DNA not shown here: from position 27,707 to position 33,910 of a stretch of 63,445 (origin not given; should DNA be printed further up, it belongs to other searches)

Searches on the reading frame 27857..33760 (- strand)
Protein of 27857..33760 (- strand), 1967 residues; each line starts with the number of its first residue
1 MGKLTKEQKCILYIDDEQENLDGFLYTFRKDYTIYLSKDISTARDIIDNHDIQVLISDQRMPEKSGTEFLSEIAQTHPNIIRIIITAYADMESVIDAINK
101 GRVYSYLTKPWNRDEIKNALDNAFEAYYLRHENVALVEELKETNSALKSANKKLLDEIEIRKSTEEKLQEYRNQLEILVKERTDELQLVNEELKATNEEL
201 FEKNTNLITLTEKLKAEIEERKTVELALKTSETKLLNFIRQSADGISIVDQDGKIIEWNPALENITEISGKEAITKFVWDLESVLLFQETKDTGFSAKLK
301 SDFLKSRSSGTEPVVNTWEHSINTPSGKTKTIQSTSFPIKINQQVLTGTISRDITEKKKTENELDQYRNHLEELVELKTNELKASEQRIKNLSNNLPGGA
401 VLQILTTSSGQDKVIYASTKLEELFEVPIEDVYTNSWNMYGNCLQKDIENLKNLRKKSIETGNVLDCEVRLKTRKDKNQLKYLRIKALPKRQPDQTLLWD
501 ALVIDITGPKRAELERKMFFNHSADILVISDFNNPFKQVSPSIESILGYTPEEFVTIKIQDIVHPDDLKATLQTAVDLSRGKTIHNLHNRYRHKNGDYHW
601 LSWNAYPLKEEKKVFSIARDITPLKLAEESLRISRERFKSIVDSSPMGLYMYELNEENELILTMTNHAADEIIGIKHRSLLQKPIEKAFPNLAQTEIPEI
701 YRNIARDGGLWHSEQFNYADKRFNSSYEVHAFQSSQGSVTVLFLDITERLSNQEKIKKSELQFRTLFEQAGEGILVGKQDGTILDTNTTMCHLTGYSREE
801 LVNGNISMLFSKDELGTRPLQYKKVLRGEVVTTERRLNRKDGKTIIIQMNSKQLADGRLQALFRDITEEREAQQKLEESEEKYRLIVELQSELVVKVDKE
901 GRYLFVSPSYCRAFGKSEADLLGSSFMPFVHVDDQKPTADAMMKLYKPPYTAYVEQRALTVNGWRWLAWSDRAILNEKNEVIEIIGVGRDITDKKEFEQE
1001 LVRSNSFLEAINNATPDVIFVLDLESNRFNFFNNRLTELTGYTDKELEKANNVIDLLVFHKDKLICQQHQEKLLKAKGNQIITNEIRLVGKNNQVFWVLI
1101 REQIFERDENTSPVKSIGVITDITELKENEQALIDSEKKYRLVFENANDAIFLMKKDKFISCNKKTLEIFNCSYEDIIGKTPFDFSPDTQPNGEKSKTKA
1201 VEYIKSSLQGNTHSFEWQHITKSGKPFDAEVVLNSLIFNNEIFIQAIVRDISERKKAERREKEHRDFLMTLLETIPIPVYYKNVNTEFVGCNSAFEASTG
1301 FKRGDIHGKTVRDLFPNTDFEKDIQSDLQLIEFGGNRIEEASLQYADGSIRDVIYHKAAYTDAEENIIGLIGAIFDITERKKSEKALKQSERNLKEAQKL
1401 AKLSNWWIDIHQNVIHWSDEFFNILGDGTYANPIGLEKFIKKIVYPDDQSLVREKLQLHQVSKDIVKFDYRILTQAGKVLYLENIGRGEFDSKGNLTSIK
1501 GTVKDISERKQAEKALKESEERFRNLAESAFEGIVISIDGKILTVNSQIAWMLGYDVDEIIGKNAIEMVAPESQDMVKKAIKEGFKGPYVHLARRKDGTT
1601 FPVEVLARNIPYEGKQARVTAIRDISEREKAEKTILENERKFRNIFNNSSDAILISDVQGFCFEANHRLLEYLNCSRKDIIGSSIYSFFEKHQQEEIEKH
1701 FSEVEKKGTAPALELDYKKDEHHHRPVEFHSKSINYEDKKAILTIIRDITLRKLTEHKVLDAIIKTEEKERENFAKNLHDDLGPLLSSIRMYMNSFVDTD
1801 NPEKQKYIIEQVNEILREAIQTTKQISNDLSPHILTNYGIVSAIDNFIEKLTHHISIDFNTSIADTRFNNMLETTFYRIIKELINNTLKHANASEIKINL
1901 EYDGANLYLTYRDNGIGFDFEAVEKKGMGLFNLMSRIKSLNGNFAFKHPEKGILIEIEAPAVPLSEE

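Call 9: search_protein_families(library=pfam, proteins=[window:27857-33760:-])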
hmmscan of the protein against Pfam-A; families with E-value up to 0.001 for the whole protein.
window:27857-33760:- (1967 aa): 11 families
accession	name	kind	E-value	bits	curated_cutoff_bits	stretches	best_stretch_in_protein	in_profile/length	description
PF13426.13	PAS_9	-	2.1e-97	320.7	27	9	1533-1627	3-103/103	PAS domain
PF00989.32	PAS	-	1.2e-81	270.5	22.6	8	1270-1377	5-113/113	PAS fold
PF08447.18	PAS_3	-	5.7e-73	241.7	25.6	5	538-614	3-82/89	PAS fold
PF08448.16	PAS_4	-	2.5e-61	205.1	23.1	4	892-995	6-109/110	PAS fold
PF13188.13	PAS_8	-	5.2e-53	175.7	21.8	3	762-801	2-38/65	PAS domain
PF00072.30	Response_reg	-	2.2e-17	63.7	30.2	1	11-120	1-110/111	Response regulator receiver domain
PF14598.12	PAS_11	-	1.5e-11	44.7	25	0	1535-1583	7-55/109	PAS domain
PF24820.1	Diguanyl_cycl_sensor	-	2.7e-09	37.4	28.1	0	1650-1710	6-65/109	Diguanylate cyclase-like sensor domain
PF12860.13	PAS_7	-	2e-08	34.8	27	0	770-874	4-115/115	PAS fold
PF02518.31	HATPase_c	-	2.6e-08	34.7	26.4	1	1873-1960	3-108/111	Histidine kinase-, DNA gyrase B-, and HSP90-like ATPase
PF07730.19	HisKA_3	-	2.2e-07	31.7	24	1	1770-1833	1-66/68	Histidine kinase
